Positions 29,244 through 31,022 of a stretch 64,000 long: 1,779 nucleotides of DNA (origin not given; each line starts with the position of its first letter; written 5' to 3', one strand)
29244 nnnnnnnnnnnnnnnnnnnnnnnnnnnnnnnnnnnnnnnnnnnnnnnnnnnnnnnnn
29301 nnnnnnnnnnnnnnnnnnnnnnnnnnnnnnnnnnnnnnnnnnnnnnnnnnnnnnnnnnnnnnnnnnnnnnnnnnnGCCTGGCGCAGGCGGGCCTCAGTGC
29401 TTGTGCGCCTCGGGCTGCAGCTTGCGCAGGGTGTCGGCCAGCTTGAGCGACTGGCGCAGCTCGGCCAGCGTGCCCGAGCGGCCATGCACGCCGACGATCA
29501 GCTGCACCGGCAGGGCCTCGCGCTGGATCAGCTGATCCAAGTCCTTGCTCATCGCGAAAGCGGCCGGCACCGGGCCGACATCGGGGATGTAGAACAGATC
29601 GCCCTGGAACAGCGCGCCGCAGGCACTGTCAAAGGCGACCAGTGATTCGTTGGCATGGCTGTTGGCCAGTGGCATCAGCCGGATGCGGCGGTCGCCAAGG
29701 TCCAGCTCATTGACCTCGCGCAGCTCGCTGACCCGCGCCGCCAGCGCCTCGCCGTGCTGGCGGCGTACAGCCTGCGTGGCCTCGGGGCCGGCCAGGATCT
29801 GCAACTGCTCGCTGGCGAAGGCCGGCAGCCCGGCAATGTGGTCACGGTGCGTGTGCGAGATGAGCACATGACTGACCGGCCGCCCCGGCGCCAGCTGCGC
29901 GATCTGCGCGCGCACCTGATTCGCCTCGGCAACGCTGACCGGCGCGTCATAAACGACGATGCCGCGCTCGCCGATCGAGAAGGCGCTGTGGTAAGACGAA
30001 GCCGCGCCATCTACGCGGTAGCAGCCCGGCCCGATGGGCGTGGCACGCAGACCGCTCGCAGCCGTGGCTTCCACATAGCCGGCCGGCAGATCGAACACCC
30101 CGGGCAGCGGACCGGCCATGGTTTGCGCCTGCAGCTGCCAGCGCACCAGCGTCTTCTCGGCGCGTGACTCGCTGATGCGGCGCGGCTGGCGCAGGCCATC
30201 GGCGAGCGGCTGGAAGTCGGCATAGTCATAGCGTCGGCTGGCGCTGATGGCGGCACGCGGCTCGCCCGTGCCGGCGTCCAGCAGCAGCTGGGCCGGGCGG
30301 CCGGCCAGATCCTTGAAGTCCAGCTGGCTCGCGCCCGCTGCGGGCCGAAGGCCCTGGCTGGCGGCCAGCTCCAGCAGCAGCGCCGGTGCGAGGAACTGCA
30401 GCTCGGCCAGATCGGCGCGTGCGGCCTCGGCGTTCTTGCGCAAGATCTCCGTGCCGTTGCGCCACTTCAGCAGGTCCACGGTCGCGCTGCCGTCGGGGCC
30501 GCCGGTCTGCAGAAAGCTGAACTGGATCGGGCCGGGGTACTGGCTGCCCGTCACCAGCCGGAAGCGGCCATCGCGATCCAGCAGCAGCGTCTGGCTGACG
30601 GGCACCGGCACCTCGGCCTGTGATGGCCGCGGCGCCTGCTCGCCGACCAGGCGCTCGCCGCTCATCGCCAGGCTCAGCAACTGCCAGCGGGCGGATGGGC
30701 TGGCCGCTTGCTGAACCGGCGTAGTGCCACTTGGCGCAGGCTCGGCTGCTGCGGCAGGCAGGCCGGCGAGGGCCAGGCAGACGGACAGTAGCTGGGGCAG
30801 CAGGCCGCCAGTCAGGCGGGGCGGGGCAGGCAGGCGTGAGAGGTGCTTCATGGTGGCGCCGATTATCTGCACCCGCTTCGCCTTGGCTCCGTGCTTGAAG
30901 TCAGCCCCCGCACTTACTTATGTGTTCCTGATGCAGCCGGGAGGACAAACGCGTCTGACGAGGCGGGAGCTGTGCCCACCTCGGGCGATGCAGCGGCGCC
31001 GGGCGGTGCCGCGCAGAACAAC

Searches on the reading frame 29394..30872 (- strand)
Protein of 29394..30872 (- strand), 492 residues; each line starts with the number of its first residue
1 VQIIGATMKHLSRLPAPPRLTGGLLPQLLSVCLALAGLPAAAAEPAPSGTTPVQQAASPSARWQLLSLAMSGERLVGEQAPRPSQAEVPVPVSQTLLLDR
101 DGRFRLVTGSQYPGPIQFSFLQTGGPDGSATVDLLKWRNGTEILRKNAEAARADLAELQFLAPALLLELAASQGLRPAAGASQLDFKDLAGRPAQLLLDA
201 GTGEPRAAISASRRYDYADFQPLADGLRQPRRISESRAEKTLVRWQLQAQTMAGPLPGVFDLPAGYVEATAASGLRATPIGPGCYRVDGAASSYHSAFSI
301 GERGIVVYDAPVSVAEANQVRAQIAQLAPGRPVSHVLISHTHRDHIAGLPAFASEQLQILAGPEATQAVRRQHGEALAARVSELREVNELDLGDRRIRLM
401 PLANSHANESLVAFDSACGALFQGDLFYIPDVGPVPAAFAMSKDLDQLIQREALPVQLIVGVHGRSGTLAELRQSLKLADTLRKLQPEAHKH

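Call 64: search_protein_families(library=pfam, proteins=[window:29394-30872:-], max_evalue=0.01)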
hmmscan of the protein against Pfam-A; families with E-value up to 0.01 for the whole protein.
window:29394-30872:- (492 aa): 3 families
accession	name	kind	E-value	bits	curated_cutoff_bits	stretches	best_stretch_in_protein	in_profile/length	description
PF12706.13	Lactamase_B_2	-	3e-11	43.8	27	1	318-449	16-161/200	Beta-lactamase superfamily domain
PF00753.33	Lactamase_B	-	2e-07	31.6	22.7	1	302-461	14-194/196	Metallo-beta-lactamase superfamily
PF19583.5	ODP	-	7.4e-05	23.1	27.2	1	311-427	19-137/194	ODP family beta lactamase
